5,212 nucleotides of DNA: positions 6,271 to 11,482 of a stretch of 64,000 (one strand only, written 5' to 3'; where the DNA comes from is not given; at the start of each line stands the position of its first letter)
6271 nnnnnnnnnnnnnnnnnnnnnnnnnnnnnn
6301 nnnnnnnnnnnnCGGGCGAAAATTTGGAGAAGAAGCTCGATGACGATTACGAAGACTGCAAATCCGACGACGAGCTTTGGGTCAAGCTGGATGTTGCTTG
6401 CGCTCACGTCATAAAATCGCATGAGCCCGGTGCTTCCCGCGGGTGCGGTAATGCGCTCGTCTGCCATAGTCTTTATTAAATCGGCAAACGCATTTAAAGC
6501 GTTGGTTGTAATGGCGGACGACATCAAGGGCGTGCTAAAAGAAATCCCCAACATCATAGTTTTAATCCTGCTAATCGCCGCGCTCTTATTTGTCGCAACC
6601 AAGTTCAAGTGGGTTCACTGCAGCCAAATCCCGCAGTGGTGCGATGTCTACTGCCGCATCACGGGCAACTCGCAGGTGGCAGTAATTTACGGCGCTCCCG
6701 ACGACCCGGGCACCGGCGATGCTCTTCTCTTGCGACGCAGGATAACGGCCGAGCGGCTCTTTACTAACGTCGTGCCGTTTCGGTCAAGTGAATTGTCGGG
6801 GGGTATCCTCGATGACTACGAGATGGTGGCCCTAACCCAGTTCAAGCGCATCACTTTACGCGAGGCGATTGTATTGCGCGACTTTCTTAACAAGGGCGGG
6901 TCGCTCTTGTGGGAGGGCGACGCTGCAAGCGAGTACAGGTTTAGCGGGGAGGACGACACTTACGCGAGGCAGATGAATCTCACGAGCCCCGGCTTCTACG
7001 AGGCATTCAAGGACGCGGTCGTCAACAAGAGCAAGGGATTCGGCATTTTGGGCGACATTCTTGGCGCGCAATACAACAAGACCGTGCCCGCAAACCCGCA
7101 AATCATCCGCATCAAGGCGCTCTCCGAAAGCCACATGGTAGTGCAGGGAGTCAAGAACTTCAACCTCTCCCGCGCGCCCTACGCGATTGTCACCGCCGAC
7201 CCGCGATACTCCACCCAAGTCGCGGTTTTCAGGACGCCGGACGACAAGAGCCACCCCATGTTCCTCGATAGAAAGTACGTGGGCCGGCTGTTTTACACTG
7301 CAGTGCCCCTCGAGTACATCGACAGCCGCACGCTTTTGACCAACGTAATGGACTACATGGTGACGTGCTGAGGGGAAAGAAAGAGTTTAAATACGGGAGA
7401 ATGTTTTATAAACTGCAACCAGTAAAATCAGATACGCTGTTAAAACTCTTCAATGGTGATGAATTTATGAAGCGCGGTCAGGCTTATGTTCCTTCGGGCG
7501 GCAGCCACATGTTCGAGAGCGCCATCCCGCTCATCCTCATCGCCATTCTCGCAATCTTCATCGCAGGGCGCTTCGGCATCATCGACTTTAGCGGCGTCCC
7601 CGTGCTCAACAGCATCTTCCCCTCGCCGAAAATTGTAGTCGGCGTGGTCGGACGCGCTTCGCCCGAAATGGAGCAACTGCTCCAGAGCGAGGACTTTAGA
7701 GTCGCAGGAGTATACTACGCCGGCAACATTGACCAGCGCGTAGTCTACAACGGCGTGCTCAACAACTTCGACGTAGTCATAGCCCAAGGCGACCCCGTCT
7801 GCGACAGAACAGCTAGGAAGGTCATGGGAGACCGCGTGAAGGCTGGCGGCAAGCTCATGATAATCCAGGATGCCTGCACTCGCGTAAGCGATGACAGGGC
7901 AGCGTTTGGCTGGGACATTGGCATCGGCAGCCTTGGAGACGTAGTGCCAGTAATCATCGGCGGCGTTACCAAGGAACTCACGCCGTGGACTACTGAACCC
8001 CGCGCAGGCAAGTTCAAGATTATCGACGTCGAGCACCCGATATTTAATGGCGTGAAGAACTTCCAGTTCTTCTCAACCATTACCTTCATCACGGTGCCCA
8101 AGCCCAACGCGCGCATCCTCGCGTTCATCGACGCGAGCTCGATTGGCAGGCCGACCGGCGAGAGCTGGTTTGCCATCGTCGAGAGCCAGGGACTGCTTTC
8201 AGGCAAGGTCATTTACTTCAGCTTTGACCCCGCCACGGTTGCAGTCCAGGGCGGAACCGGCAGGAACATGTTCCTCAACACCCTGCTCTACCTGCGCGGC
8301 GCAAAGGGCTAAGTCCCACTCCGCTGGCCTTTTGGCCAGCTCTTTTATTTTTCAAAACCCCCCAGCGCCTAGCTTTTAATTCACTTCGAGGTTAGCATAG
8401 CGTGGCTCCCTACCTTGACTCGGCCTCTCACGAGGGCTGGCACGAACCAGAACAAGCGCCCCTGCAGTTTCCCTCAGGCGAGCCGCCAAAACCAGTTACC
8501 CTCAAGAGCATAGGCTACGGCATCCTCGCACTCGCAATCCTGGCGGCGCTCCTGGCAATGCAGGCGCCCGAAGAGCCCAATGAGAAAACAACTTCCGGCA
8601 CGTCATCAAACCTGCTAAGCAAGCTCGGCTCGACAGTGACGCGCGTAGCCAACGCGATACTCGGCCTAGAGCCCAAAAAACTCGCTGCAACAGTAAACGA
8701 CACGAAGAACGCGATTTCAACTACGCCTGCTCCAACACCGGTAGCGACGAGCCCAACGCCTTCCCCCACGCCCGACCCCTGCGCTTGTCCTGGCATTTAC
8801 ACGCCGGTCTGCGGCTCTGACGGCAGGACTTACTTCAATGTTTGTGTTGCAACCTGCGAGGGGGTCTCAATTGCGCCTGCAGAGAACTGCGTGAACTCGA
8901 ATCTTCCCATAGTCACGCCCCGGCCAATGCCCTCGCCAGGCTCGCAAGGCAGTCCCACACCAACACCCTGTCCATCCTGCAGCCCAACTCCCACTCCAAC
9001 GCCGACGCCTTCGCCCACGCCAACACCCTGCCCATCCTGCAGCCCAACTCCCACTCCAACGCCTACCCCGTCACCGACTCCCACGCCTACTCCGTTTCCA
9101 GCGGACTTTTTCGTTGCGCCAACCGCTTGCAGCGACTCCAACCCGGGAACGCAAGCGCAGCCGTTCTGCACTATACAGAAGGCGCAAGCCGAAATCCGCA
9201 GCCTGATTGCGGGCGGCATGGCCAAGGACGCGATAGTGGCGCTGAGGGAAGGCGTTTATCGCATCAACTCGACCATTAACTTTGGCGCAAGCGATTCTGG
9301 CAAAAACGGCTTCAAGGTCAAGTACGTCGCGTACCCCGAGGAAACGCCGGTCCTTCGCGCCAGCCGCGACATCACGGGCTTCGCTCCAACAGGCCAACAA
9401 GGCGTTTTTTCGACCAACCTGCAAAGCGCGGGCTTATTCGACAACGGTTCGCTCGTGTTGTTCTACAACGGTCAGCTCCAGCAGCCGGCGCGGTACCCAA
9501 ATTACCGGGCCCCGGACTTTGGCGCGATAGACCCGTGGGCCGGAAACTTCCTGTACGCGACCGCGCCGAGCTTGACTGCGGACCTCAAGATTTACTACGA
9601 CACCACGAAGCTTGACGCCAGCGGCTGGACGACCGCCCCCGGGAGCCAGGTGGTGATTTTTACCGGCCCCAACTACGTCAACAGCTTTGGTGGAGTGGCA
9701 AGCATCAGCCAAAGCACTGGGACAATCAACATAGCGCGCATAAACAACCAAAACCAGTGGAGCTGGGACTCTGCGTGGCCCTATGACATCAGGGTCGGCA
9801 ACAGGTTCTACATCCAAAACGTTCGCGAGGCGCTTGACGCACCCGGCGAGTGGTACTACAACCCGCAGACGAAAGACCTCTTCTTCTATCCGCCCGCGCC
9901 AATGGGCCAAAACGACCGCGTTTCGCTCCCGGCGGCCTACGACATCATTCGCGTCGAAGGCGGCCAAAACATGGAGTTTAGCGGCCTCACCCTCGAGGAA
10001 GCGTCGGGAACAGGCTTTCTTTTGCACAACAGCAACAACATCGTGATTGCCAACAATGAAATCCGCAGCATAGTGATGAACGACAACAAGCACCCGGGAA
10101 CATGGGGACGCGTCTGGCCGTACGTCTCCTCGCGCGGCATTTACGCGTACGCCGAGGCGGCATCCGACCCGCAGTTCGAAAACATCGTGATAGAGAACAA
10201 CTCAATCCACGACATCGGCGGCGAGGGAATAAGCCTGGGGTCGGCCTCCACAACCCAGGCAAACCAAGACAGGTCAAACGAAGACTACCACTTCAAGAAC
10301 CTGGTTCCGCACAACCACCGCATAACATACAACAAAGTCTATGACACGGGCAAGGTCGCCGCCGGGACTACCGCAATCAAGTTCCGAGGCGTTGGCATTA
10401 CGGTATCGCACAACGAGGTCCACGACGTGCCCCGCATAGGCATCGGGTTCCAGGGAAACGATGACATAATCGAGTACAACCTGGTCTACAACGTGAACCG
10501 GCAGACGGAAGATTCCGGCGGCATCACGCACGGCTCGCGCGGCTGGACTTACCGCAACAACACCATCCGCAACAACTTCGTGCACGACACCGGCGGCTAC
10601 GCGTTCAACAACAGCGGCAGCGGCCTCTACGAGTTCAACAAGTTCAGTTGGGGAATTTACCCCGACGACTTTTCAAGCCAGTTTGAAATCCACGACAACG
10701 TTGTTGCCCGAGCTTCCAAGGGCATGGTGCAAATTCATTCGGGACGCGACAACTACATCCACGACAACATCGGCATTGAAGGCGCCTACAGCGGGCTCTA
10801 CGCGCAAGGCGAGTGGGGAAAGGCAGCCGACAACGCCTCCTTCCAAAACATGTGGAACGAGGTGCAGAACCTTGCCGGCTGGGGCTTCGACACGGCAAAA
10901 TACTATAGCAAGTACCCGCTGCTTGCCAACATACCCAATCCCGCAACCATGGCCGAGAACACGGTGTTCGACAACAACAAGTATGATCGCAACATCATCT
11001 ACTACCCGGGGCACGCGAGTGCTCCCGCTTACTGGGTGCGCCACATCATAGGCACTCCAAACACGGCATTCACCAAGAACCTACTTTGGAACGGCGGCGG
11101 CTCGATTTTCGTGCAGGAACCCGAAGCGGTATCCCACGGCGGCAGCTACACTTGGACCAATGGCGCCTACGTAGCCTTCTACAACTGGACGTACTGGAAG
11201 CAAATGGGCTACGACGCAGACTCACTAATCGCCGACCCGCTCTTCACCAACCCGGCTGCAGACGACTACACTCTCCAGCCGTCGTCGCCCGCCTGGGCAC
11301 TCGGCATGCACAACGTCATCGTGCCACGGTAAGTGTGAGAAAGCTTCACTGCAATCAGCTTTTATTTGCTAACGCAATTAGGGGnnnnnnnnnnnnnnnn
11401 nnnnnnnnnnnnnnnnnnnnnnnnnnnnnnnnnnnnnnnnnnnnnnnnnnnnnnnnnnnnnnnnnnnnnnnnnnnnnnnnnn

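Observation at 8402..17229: Tandem array of four membrane-anchored Kazal-domain fusion proteins with swappable carbohydrate-active modules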

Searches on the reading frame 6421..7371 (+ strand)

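Call 3: search_protein_families(library=pfam, proteins=[window:6421-7371:+], max_evalue=0.1)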
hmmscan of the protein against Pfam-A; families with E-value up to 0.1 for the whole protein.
window:6421-7371:+ (316 aa): 1 family
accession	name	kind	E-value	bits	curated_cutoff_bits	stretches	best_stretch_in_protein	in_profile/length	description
PF09822.16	ABC_transp_aux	-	0.053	13.2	34.7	0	127-186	40-102/288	ABC-type uncharacterized transport system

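Call 4: search_protein_families(library=ncbifam, proteins=[window:6421-7371:+], max_evalue=0.1)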
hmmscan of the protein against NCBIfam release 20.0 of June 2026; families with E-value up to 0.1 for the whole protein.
window:6421-7371:+ (316 aa): 1 family
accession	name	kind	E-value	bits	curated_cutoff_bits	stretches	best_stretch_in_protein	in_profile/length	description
TIGR00909.1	2A0306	subfamily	0.0007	18.6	556.8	1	7-63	192-249/429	amino acid transporter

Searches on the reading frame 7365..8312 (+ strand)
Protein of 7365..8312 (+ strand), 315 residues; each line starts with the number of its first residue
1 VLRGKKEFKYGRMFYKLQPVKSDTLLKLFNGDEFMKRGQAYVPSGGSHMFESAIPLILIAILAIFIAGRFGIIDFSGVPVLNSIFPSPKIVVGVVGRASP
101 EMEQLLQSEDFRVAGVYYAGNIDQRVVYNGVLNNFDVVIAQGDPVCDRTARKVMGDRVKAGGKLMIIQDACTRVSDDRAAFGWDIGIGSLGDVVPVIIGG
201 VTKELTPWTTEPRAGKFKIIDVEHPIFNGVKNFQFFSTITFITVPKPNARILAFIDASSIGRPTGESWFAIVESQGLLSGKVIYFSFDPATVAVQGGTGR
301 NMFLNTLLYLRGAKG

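Call 3: search_protein_families(library=pfam, proteins=[window:7365-8312:+], max_evalue=0.1)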
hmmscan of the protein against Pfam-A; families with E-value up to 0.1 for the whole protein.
window:7365-8312:+ (315 aa): 1 family
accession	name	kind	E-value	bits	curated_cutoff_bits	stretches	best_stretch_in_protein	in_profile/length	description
PF06283.17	ThuA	-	5.5e-06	27.2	33.4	1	102-286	23-185/209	Trehalose utilisation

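Call 4: search_protein_families(library=ncbifam, proteins=[window:7365-8312:+], max_evalue=0.1)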
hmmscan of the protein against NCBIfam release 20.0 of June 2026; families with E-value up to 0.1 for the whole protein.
window:7365-8312:+ (315 aa): 0 families

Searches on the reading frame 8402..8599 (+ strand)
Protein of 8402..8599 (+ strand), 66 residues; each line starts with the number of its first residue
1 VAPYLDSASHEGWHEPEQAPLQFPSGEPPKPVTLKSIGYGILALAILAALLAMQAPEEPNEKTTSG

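Call 69: find_related_loci(query=A8, collection=metagenome_contigs, flank=8000)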
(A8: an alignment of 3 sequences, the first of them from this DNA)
Query A8 (66 aa) in metagenome_contigs; peptide patterns used: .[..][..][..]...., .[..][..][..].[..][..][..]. (x = any residue, [..] = any of these).
600 stretches matched a pattern (row limit reached: there are more); 3 encode a relative of the query (tblastn E <= 1e-3); 3 distinct loci.
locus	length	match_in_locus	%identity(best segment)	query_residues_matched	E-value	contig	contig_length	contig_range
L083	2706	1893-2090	74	1-66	4e-32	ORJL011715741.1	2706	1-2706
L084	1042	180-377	79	1-66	1e-26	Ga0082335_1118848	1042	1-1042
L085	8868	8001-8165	47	1-54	4e-14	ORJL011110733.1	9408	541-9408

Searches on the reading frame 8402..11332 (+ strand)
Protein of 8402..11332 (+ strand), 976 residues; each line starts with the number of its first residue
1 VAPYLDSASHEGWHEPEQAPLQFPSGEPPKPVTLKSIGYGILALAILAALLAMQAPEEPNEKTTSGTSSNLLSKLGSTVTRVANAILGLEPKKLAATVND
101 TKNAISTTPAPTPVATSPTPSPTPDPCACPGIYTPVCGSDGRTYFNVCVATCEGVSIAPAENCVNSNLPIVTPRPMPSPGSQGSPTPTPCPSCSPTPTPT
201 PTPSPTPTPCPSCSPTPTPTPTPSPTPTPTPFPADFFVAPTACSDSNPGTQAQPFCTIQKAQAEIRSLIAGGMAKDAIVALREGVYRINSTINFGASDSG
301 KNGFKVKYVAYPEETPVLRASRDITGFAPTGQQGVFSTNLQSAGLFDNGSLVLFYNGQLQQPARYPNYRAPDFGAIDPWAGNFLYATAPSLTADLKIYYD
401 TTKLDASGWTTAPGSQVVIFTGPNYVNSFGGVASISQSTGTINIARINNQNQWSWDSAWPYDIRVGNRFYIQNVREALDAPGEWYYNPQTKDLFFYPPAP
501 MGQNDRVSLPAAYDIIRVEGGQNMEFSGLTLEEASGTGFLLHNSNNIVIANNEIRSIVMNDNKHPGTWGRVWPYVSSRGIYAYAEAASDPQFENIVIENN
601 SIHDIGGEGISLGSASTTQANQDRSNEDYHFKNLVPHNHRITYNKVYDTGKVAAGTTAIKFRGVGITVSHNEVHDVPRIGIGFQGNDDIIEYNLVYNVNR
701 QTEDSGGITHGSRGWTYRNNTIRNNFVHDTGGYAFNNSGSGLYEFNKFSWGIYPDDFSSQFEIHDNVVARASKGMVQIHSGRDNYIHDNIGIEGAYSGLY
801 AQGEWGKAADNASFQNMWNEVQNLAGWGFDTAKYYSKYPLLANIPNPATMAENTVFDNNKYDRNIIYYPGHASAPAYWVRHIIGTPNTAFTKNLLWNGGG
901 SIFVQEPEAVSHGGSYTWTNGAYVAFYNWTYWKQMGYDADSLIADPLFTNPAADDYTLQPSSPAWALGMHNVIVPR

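Call 3: search_protein_families(library=pfam, proteins=[window:8402-11332:+], max_evalue=0.1)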
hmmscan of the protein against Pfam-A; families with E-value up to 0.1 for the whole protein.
window:8402-11332:+ (976 aa): 5 families
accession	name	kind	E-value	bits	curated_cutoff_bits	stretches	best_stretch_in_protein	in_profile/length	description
PF13229.12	Beta_helix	-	2e-10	41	25.9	2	514-618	47-127/158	Right handed beta helix region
PF00050.26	Kazal_1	-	2.1e-06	28.1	21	1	126-150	7-30/49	Kazal-type serine protease inhibitor domain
PF07648.20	Kazal_2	-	7.6e-06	26.4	22.8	1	126-153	3-34/48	Kazal-type serine protease inhibitor domain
PF21231.2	GH141_M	-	0.0009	19.6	27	1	458-497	116-155/156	GH141 insertion domain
PF17161.10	DUF5123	-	0.0018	19.8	35.1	1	914-963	53-103/113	Domain of unknown function (DUF5123)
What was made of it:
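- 8402..11332 (+): K1, 976 aa. Cytoplasmic stub with the HEGWH motif, hydrophobic helix (about aa 37-56), spacer, Kazal (aa 127-163, P1 = Gly), PT linker with two C-P-S-C motifs, and a GH141-like parallel beta-helix tail. Kazal and Beta_helix call 3.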

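Call 4: search_protein_families(library=ncbifam, proteins=[window:8402-11332:+], max_evalue=0.1)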
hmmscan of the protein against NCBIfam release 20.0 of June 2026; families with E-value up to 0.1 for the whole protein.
window:8402-11332:+ (976 aa): 2 families
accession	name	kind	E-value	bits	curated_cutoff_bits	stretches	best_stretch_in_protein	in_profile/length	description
TIGR00805.1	oat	subfamily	0.0069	14.4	280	1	125-155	455-486/639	OAT family organic anion transporter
NF047854.1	LIC10774_subfam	equivalog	0.066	12.1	380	1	236-264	61-89/358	LIC10774/LIC10365 family surface protein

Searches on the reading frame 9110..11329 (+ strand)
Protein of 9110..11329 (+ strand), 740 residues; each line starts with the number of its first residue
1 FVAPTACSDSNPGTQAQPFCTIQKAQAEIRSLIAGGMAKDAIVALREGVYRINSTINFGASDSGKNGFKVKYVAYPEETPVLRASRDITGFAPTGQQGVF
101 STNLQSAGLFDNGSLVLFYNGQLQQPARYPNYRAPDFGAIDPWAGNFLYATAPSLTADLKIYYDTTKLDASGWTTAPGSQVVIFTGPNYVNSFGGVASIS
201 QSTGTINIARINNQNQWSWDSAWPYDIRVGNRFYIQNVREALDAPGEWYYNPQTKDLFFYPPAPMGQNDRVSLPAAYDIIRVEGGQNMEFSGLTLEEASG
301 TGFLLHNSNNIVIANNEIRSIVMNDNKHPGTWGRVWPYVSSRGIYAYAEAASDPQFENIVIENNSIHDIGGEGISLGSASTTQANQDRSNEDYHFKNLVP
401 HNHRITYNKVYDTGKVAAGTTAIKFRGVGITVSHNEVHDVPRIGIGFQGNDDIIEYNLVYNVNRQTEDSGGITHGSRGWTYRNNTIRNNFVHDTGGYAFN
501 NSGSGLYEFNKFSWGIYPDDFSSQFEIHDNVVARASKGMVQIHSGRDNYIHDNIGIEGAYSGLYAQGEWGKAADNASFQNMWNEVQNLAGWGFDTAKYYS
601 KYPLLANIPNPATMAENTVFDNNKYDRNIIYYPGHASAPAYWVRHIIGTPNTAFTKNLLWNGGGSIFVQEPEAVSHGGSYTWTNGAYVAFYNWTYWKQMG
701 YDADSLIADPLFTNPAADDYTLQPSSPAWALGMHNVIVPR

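Call 27: search_solved_structures(query=window:9110-11329:+, max_evalue=1)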
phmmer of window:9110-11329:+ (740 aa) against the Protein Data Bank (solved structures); distinct sequences matched with E-value up to 1: 2.
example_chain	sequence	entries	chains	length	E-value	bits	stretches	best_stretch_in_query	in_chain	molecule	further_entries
9rx2_A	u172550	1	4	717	6.4e-21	77.4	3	12-92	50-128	Parallel beta-helix repeat protein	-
5mqp_A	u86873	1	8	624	1.3e-06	30.2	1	230-296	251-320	Glycoside hydrolase BT_1002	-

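Call 82: search_solved_structures(query=A9, max_evalue=0.01, show_alignments=1)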
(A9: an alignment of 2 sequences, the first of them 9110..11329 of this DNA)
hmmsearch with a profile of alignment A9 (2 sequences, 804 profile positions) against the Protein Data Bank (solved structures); distinct sequences matched with E-value up to 0.01: 2.
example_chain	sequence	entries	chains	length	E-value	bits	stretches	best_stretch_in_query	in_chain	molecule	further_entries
9rx2_A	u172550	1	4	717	7e-48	166.8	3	229-602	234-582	Parallel beta-helix repeat protein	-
5mqp_A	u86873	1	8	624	3.7e-21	78.4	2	6-310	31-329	Glycoside hydrolase BT_1002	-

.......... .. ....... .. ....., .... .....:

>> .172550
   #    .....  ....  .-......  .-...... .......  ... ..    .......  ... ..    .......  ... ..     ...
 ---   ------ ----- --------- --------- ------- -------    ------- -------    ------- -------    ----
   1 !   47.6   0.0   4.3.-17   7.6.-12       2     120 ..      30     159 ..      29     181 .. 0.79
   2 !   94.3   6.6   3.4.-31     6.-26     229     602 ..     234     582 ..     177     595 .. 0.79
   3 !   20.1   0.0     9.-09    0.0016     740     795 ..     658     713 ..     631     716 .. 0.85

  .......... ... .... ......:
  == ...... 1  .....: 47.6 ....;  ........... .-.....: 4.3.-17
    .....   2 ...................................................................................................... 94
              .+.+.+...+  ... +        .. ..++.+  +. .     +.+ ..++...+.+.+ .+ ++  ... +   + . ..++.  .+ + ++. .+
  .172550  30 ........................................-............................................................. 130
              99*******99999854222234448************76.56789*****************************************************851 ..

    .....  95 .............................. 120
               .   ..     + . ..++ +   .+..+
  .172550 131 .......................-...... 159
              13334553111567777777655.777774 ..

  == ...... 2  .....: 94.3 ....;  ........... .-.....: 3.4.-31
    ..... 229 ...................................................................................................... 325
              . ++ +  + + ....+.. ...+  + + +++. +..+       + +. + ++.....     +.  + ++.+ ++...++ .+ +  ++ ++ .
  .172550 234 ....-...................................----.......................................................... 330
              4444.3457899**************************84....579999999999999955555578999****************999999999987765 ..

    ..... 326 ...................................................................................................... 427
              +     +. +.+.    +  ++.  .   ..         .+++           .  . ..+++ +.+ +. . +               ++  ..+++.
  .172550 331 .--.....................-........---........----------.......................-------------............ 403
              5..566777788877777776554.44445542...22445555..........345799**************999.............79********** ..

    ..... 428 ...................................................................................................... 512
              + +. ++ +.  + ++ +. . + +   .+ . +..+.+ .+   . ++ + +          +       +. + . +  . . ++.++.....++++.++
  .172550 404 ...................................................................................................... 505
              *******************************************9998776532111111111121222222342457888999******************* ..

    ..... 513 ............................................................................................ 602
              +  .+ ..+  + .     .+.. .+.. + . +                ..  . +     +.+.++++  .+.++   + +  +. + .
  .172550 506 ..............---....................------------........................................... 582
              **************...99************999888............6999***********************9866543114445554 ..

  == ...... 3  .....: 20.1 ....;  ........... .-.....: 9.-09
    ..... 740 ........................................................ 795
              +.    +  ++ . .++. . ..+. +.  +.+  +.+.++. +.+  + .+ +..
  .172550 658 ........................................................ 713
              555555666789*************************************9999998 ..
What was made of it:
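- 8402..11332 (+): Tail profile against the PDB: 9rx2 at 7e-48, BT_1002 (GH141) at 3.7e-21 (call 82).
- Closest known: Clan GH-A glycoside hydrolases GH39. Same: K1 tail: homologous to BT_1002 and to 9rx2 (call 82).
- Tried and rejected: Pectate-lyase assignment of the K1 tail: rejected in favour of GH141-like (call 82).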
